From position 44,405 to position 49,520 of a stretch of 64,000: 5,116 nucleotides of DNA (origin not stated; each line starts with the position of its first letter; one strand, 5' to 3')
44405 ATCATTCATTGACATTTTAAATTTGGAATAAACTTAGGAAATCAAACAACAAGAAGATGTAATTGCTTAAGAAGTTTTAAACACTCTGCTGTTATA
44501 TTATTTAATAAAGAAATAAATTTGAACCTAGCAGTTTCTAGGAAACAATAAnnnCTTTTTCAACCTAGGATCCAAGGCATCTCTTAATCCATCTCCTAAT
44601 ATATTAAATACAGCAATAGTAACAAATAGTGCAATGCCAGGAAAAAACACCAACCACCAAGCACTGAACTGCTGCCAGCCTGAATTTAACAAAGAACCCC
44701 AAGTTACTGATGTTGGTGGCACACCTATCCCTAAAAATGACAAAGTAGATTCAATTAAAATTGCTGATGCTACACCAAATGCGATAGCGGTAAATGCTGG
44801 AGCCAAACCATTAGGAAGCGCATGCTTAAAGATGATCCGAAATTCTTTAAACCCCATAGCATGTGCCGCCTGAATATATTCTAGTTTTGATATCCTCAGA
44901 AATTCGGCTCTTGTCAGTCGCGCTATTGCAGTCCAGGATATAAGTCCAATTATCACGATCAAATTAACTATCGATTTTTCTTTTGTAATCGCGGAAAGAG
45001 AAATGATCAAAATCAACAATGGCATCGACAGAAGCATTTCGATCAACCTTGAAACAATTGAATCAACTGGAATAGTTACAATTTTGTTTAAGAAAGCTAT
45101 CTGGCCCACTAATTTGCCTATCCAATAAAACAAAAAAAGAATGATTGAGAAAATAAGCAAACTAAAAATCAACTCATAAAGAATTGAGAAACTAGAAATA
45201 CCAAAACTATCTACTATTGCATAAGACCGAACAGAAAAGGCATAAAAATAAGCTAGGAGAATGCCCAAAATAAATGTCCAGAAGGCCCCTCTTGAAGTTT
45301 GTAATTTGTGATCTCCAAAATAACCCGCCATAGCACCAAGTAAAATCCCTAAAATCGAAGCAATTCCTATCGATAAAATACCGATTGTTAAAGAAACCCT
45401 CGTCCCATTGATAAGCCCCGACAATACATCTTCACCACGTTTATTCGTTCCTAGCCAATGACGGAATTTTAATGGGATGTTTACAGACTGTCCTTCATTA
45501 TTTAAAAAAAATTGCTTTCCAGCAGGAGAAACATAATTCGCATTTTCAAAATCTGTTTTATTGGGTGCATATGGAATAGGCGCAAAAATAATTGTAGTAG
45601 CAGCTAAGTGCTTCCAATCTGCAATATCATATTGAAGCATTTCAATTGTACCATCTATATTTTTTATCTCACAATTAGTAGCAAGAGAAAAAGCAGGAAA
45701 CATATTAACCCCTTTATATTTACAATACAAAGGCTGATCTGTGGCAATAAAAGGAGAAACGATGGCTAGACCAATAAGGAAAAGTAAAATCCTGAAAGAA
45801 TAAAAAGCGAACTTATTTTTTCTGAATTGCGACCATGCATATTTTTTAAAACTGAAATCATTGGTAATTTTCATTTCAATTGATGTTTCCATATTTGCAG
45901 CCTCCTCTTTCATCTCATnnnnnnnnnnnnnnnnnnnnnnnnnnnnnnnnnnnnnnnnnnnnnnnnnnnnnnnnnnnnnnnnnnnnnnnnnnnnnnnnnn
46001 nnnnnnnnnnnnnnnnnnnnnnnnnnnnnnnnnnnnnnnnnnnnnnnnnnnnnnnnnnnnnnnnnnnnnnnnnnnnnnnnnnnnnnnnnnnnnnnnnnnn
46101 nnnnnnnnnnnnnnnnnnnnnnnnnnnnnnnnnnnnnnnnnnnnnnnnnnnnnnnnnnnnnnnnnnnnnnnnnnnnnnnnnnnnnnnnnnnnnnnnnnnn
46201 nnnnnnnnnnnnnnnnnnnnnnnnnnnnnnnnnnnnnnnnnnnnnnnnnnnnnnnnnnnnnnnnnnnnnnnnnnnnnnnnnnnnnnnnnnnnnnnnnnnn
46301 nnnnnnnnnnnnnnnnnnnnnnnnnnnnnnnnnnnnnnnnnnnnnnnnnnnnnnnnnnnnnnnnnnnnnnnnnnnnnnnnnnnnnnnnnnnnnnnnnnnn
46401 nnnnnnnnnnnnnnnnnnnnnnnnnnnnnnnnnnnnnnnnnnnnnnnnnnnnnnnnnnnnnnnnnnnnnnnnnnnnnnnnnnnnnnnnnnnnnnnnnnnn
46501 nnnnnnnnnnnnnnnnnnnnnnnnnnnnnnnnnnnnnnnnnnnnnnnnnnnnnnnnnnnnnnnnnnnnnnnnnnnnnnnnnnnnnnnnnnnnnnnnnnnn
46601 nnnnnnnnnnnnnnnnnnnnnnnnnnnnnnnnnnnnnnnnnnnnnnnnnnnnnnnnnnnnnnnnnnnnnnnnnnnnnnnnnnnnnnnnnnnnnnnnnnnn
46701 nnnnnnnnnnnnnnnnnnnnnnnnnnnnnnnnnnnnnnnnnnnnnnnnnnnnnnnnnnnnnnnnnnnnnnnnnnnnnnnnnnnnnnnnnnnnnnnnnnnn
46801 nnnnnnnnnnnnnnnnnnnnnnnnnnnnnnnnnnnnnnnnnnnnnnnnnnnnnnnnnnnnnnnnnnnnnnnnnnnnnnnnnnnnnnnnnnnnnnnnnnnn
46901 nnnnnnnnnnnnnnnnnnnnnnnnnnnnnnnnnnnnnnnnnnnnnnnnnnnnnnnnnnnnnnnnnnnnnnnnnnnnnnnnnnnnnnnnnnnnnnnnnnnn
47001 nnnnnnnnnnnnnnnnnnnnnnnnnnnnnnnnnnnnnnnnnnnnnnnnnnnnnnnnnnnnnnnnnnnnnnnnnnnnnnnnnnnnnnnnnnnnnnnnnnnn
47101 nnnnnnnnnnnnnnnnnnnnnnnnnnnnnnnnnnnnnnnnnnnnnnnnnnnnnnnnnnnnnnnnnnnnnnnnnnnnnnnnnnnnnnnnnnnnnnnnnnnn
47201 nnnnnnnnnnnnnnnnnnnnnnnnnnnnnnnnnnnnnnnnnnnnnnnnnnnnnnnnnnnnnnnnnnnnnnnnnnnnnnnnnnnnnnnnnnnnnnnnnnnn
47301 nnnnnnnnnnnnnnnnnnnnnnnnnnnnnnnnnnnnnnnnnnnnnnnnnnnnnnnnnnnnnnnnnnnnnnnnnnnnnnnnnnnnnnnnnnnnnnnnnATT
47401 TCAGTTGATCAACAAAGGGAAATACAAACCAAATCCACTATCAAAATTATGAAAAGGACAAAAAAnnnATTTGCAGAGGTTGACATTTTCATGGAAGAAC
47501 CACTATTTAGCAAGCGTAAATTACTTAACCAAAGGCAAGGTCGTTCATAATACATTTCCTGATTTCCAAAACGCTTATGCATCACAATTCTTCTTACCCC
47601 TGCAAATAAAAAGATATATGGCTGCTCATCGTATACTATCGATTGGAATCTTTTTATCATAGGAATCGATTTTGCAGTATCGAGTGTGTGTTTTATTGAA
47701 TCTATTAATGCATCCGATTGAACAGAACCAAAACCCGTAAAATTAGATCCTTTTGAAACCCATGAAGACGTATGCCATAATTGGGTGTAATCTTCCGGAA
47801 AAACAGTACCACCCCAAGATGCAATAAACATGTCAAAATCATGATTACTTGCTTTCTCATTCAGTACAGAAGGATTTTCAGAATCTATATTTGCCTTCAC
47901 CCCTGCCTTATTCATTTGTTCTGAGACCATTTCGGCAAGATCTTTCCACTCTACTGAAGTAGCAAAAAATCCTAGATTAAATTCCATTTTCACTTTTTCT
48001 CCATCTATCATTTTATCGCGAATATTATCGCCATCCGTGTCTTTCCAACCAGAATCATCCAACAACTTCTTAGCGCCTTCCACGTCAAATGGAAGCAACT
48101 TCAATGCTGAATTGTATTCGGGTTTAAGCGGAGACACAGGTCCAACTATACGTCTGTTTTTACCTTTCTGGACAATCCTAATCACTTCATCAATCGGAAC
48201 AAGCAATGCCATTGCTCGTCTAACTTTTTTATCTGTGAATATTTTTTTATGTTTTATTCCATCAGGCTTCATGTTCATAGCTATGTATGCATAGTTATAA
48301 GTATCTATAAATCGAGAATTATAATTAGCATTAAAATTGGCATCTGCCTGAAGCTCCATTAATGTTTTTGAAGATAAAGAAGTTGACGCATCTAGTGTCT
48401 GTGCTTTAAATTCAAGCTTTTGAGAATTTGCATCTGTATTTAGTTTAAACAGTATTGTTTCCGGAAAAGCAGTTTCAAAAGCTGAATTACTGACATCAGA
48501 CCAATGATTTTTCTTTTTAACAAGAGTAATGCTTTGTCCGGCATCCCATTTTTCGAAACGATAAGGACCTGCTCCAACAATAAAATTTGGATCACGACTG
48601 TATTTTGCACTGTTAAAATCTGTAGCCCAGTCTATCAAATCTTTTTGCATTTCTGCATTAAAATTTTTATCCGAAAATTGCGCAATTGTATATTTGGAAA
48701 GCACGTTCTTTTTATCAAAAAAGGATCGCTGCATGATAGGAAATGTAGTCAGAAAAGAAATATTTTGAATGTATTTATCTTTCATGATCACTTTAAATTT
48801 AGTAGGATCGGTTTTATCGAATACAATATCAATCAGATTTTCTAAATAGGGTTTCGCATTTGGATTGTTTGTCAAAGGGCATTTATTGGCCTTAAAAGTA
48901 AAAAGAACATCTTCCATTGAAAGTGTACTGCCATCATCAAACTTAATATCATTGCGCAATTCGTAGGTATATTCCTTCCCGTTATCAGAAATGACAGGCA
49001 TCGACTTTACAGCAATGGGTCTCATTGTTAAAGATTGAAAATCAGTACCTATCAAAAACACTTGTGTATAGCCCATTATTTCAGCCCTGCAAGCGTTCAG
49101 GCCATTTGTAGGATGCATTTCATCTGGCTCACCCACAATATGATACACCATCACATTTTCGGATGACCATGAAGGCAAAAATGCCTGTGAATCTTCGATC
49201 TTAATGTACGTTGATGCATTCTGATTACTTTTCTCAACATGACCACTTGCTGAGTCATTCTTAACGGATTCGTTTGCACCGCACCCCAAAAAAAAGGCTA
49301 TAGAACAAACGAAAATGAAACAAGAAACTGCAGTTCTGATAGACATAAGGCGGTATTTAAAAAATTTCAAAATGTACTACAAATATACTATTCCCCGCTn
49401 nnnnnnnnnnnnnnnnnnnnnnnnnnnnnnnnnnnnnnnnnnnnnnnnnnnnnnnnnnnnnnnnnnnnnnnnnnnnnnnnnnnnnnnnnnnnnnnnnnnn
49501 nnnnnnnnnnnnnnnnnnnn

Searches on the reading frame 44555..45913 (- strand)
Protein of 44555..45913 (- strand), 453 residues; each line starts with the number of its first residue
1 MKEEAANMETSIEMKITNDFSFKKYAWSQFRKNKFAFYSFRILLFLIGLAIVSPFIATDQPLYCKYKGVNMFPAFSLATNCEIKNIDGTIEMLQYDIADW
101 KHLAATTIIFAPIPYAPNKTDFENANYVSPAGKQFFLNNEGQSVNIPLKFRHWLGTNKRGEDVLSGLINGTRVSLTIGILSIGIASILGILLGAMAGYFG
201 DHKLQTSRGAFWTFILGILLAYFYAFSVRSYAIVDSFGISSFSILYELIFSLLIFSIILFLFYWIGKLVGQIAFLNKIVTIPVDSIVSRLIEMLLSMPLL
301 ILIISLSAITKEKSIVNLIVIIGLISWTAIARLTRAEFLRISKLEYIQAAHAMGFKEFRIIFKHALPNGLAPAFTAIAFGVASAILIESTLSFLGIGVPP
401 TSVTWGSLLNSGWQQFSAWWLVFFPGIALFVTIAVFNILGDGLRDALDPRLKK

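Call 10: search_protein_families(library=pfam, proteins=[window:44555-45913:-], max_evalue=0.001)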
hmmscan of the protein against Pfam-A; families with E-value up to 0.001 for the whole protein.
window:44555-45913:- (453 aa): 2 families
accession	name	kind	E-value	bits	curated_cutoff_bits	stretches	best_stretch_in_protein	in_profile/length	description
PF00528.27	BPD_transp_1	-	1.3e-28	100.4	26.4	1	283-453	16-184/184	Binding-protein-dependent transport system inner membrane component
PF12911.12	OppC_N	-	2.4e-08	34.2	23.9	1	21-59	1-39/53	N-terminal TM domain of oligopeptide transport permease C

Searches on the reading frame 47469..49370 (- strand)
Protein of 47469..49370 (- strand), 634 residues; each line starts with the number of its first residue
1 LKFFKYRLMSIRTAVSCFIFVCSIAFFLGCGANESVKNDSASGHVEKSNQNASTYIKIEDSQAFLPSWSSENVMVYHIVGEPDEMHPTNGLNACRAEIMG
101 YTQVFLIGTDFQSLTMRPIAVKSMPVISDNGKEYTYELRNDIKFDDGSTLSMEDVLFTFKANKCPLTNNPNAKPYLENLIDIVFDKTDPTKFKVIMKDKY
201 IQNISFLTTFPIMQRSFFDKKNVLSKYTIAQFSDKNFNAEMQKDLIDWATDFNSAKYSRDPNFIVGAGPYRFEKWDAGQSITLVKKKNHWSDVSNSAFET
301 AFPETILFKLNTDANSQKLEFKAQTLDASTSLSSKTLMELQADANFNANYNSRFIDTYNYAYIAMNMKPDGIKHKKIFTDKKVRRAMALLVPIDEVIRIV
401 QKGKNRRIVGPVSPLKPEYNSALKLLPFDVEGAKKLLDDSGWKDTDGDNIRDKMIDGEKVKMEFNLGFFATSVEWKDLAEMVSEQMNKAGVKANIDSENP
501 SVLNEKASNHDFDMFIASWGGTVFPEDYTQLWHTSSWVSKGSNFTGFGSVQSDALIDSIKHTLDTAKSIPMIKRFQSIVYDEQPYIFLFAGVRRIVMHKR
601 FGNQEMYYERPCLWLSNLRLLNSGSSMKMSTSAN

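Call 6: search_protein_families(library=pfam, proteins=[window:47469-49370:-], max_evalue=0.01)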
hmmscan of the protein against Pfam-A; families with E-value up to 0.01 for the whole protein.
window:47469-49370:- (634 aa): 2 families
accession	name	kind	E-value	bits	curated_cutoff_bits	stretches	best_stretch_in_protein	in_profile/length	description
PF00496.27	SBP_bac_5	-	3.5e-59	201.2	32.4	1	117-536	3-362/368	Bacterial extracellular solute-binding proteins, family 5 Middle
PF21354.3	STAT_linker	-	0.0026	18.6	27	0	467-511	6-49/78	Signal transducer and activator of transcription, linker domain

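Call 7: search_protein_families(library=ncbifam, proteins=[window:47469-49370:-], max_evalue=0.01)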
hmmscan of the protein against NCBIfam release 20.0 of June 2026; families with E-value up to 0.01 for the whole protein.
window:47469-49370:- (634 aa): 11 families
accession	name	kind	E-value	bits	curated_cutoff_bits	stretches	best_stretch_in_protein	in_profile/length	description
TIGR02294.1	nickel_nikA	equivalog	4.3e-31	108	393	2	263-568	161-447/501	nickel ABC transporter substrate-binding protein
NF045467.1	Opp4A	equivalog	1.1e-30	106.4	650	2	265-606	208-543/556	oligopeptide ABC transporter substrate-binding protein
NF045468.1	Opp5A_nikA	equivalog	2.4e-22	79.1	600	1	250-590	144-458/488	nickel ABC transporter substrate-binding protein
NF047575.1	opine_bind_CntA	exception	3.5e-22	78.6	800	2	264-596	190-510/535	staphylopine-dependent metal ABC transporter substrate-binding lipoprotein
TIGR04028.1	SBP_KPN_01854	hypoth_equivalog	6.1e-17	61.4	468.5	2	264-504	162-388/509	TIGR04028 family ABC transporter substrate-binding protein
NF043070.1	DppA_dipep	equivalog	1.7e-14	53.3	1005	1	358-587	290-502/535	dipeptide ABC transporter periplasmic-binding protein DppA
NF011942.0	PRK15413.1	equivalog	3.3e-11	42.6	594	1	255-589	172-481/512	glutathione ABC transporter substrate-binding protein GsiB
NF011689.0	PRK15109.1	equivalog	2.7e-06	26.3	560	1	265-593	213-512/547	ABC transporter substrate-binding protein SapA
NF007287.0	PRK09755.1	equivalog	0.00018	20.5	1098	1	126-205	85-168/535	ABC transporter substrate-binding protein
NF011684.0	PRK15104.1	equivalog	0.00064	18.5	947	0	130-293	94-240/543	oligopeptide ABC transporter substrate-binding protein OppA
TIGR01821.1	5aminolev_synth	equivalog_domain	0.0035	16.3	338.55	1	10-85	265-340/402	5-aminolevulinate synthase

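Call 19: find_encoding_contigs(protein=window:47469-49346:-, flank=10000, max_places=10)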
Protein window:47469-49346:- (626 aa): 8 contigs read that carry it; 1 place shown.
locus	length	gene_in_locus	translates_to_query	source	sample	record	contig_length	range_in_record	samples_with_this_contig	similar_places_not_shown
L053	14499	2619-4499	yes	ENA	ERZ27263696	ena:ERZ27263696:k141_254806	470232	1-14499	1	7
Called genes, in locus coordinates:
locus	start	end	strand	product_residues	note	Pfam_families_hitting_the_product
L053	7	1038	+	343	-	PF13395:HNH_4 (weak)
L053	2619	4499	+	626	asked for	PF00496:SBP_bac_5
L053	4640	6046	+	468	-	PF00528:BPD_transp_1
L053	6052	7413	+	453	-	PF12911:OppC_N, PF00528:BPD_transp_1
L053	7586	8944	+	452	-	PF01225:Mur_ligase, PF08245:Mur_ligase_M, PF02875:Mur_ligase_C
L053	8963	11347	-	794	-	PF13620:CarboxypepD_reg, PF13715:CarbopepD_reg_2, PF07715:Plug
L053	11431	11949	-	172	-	PF13858:DUF4199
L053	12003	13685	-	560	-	PF07498:Rho_N, PF07497:Rho_RNA_bind, PF00006:ATP-synt_ab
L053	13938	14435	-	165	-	PF12850:Metallophos_2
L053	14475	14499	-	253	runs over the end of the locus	PF13181:TPR_8 (faint), PF13414:TPR_11, PF13432:TPR_16, PF00515:TPR_1 (weak), PF07719:TPR_2 (weak)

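Call 67: search_protein_families(library=padloc, proteins=[L053:7-1035:+], max_evalue=0.001)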
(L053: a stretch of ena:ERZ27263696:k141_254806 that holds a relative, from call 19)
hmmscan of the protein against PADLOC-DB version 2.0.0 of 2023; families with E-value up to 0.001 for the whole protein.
L053:7-1035:+ (343 aa): 0 families

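Call 68: search_protein_families(library=pfam, proteins=[L053:7-1035:+], max_evalue=0.001)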
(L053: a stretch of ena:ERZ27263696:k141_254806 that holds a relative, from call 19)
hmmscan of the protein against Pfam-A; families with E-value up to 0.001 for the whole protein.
L053:7-1035:+ (343 aa): 1 family
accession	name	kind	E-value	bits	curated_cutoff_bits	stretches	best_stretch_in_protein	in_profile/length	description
PF13395.12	HNH_4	-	1.1e-07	32.1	22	1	228-275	1-53/54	HNH endonuclease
